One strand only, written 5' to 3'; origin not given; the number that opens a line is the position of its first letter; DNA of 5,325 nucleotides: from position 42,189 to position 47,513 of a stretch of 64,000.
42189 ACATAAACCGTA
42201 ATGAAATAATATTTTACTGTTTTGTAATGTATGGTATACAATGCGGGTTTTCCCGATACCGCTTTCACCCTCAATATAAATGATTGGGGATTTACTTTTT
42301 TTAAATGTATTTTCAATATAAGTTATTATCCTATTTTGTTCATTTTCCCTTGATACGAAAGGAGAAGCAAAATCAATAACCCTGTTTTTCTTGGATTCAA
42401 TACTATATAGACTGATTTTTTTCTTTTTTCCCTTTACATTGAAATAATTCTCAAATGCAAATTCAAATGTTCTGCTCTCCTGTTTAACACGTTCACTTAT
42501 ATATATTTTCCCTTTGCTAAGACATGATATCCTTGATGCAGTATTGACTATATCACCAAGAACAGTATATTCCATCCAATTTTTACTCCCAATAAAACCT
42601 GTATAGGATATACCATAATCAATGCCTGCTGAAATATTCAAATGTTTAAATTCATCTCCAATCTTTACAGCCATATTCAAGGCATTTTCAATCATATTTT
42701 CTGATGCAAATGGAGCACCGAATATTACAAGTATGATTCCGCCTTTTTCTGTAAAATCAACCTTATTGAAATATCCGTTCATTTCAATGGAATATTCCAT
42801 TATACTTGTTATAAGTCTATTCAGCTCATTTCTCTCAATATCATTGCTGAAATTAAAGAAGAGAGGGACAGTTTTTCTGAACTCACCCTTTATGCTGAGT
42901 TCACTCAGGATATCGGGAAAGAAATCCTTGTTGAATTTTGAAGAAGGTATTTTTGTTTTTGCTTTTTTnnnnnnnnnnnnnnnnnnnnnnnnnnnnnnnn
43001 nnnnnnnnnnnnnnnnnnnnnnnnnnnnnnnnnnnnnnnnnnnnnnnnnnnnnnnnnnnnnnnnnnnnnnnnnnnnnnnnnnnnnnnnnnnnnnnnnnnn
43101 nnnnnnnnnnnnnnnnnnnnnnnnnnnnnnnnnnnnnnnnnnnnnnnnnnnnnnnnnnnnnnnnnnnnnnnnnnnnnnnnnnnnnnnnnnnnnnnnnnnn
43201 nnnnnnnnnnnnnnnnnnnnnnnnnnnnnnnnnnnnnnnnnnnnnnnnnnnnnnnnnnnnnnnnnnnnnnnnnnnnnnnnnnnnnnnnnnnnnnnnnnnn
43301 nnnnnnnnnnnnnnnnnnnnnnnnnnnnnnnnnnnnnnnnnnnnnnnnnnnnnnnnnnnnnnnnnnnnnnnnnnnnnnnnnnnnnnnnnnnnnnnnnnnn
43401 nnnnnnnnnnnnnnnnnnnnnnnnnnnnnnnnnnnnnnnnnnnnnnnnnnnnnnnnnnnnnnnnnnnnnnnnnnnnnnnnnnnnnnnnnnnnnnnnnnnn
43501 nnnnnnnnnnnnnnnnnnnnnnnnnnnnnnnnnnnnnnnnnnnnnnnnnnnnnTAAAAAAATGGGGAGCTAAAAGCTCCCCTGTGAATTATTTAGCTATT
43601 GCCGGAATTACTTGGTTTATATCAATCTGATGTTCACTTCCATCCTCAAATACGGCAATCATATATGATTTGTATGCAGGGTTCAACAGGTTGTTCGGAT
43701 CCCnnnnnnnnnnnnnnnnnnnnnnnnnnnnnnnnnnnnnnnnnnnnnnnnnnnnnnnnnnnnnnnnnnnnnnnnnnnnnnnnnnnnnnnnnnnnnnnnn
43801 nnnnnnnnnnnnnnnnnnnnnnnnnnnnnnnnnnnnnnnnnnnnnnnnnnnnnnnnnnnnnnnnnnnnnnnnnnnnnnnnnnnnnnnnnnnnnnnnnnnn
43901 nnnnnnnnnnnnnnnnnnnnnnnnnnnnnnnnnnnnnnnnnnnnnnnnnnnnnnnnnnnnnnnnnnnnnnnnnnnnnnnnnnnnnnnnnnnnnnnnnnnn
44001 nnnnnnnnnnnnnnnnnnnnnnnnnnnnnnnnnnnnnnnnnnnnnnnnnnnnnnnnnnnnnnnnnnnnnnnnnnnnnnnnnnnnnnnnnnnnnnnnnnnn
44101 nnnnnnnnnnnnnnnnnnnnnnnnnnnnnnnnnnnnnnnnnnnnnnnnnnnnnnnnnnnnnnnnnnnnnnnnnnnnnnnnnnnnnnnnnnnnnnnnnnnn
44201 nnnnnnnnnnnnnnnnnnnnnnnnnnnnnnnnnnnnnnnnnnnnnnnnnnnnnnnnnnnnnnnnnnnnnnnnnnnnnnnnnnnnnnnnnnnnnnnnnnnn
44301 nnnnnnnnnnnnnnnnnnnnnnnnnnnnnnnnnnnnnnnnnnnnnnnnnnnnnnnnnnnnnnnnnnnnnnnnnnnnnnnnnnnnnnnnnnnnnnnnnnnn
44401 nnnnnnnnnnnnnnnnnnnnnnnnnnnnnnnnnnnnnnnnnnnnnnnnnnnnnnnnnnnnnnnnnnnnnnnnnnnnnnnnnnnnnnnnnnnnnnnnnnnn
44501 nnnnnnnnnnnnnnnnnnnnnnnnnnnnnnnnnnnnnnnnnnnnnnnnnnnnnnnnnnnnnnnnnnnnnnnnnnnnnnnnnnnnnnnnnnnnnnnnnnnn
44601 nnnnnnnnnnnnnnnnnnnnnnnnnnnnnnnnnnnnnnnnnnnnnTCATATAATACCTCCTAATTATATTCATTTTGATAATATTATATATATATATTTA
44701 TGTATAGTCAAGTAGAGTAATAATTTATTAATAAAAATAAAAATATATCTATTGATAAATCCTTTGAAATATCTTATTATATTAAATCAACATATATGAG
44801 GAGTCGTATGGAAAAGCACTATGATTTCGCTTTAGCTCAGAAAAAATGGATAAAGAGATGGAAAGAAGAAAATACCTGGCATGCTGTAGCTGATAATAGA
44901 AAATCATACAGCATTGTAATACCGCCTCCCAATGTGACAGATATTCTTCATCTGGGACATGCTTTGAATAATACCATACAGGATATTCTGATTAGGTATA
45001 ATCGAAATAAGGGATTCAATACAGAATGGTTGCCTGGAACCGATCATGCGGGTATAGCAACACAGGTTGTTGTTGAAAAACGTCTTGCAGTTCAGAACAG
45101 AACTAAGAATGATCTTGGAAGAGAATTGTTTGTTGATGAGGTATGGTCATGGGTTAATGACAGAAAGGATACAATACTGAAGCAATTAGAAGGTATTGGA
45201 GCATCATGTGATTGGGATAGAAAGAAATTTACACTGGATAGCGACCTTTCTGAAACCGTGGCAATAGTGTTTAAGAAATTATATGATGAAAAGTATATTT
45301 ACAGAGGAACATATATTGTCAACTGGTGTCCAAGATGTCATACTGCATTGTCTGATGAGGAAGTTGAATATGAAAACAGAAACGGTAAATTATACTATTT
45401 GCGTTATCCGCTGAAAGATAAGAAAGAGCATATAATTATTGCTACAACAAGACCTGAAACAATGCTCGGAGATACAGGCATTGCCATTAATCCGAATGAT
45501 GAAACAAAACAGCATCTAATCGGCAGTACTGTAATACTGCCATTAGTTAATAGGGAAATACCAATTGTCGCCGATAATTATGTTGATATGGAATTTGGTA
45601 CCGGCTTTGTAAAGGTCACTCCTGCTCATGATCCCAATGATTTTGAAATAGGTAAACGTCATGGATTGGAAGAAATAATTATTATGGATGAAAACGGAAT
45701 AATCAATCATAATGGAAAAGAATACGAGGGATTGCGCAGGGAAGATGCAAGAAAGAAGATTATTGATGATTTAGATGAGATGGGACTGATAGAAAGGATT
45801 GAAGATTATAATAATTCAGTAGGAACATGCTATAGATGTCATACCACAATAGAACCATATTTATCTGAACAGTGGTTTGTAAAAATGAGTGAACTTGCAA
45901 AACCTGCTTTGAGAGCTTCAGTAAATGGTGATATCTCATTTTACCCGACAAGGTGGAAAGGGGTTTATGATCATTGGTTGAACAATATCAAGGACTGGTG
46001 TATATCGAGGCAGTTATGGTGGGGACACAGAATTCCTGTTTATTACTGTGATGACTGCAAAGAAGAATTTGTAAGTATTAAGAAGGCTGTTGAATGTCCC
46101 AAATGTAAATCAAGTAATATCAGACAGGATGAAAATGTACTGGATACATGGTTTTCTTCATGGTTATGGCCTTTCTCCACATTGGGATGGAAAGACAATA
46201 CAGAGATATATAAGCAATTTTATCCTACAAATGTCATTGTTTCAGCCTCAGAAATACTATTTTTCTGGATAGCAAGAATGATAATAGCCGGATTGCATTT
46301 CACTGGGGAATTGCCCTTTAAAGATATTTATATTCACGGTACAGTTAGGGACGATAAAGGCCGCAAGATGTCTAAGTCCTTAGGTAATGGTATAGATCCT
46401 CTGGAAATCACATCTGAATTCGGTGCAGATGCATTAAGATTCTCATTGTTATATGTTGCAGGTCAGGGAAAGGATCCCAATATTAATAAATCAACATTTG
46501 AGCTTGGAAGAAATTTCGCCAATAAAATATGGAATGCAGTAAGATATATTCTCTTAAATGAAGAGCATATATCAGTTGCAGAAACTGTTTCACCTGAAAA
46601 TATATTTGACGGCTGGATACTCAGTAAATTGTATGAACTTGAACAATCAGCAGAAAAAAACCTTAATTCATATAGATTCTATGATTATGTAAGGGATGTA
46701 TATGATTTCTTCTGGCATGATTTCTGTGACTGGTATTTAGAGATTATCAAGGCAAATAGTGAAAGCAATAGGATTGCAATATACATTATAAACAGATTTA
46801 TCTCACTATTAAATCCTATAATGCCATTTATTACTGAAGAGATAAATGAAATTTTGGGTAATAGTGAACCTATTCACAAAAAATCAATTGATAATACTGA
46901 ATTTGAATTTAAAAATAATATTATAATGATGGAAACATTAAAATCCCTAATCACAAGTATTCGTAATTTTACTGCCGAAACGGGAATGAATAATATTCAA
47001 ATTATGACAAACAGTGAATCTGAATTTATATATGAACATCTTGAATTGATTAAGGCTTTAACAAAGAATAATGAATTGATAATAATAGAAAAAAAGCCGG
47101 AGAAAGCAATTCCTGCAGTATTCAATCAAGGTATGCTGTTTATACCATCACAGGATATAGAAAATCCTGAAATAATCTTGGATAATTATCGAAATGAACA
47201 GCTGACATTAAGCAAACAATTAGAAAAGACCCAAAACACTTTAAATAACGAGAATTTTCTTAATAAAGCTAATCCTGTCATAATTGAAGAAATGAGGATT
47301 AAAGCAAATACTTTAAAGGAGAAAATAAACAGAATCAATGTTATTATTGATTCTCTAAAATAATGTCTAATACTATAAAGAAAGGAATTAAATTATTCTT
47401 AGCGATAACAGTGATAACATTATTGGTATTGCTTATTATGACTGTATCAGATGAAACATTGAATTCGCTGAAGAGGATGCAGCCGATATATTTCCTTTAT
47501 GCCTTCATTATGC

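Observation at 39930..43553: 1207-aa protein: complementary tandem cyclase domains (one composite active site) fused to a STAND NTPase and TPR array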

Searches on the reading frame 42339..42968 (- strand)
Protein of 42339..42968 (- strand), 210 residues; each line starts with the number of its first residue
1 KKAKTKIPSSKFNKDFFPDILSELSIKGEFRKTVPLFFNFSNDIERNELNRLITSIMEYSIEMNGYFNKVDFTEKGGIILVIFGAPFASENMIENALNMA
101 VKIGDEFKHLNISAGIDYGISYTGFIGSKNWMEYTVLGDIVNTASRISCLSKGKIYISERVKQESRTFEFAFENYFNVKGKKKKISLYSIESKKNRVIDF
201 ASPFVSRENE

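Call 7: search_solved_structures(query=window:42339-42968:-, max_evalue=10, show_alignments=3)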
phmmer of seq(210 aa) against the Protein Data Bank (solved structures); distinct sequences matched with E-value up to 10: 38.
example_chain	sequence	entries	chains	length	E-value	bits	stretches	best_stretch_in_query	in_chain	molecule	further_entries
4oya_A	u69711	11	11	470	4.5e-08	36.5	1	55-153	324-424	Adenylate cyclase type 10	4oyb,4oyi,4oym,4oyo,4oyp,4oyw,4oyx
4clf_A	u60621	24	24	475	4.6e-08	36.5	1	55-153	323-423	ADENYLATE CYCLASE TYPE 10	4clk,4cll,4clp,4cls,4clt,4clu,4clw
4cm0_A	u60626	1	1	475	4.8e-08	36.4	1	55-153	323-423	SOLUBLE ADENYLYL CYCLASE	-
4cm2_A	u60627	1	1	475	4.8e-08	36.4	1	63-153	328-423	ADENYLATE CYCLASE TYPE 10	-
5x4t_A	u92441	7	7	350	3.9e-07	33.4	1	104-196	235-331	Photoactivated adenylyl cyclase | Family 3 adenylate cyclase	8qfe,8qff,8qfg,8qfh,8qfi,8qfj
9f1z_A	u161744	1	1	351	3.9e-07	33.4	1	104-196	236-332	Family 3 adenylate cyclase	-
5x4u_A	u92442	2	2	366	4.2e-07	33.3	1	104-196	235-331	Photoactivated adenylyl cyclase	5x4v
4yus_A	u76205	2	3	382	4.5e-07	33.2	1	104-196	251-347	Family 3 adenylate cyclase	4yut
9f1w_A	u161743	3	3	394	4.9e-07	33.1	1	104-196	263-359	Family 3 adenylate cyclase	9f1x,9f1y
5mbg_A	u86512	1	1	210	2.9e-05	27.3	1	110-192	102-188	Beta subunit of photoactivated adenylyl cyclase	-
6ao9_A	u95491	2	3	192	3.5e-05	27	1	76-185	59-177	Bacterio-rhodopsin/guanylyl cyclase 1 fusion protein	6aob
6aoa_A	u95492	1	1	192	4.4e-05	26.7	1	76-185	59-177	Bacterio-rhodopsin/guanylyl cyclase 1 fusion protein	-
3r5g_A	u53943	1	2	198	5.6e-05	26.4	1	107-191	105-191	CyaB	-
5mbh_A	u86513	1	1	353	5.7e-05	26.4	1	110-192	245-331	Beta subunit of photoactivated adenylyl cyclase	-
5m27_A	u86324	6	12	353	7.9e-05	25.9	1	110-192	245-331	Beta subunit of photoactivated adenylyl cyclase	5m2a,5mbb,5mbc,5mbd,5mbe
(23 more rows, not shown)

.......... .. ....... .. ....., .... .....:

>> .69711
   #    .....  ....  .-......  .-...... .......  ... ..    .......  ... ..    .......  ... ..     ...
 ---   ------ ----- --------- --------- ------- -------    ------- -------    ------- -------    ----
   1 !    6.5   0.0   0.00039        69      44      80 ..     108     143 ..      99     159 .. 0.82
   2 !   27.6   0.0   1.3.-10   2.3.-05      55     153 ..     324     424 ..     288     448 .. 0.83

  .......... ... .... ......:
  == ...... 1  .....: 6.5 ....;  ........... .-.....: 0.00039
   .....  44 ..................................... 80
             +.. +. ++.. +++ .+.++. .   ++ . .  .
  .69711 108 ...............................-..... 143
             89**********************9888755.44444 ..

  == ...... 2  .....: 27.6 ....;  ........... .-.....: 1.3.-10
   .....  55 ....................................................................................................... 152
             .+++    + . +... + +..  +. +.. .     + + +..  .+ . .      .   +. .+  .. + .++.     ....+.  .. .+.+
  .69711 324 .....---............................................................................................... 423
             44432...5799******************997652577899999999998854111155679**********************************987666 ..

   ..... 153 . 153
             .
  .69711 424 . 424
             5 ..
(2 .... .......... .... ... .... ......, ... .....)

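Call 55: search_protein_families(library=pfam, proteins=[window:42339-42965:-], max_evalue=0.01)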
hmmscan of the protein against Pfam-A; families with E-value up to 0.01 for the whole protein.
window:42339-42965:- (209 aa): 1 family
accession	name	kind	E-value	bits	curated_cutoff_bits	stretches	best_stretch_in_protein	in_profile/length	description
PF00211.25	Guanylate_cyc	-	9.3e-11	42.1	21.9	1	91-190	78-182/183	Adenylate and Guanylate cyclase catalytic domain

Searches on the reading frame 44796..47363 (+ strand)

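Call 15: search_protein_families(library=pfam, proteins=[window:44796-47363:+], max_evalue=0.001)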
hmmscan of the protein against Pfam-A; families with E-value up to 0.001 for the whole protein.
window:44796-47363:+ (855 aa): 6 families
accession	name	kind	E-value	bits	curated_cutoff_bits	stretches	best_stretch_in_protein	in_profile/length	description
PF00133.28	tRNA-synt_1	-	2.8e-133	445.1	22.7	1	17-562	1-412/414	tRNA synthetases class I (I, L, M and V)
PF08264.19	Anticodon_1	-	2.8e-29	102.4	25.1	1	605-734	1-141/148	Anticodon-binding domain of tRNA ligase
PF09334.17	tRNA-synt_1g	-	2e-22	79.9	20.1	2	45-191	8-136/391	tRNA synthetases class I (M)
PF13603.12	tRNA-synt_1_2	-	1.2e-12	48.1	25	1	242-299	85-142/185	Leucyl-tRNA synthetase, editing domain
PF10458.14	Val_tRNA-synt_C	-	3.5e-05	24.4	25.9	1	804-849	15-60/66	Valyl tRNA synthetase tRNA binding arm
PF01406.26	tRNA-synt_1e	-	9.2e-05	22.4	27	0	507-553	236-282/301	tRNA synthetases class I (C) catalytic domain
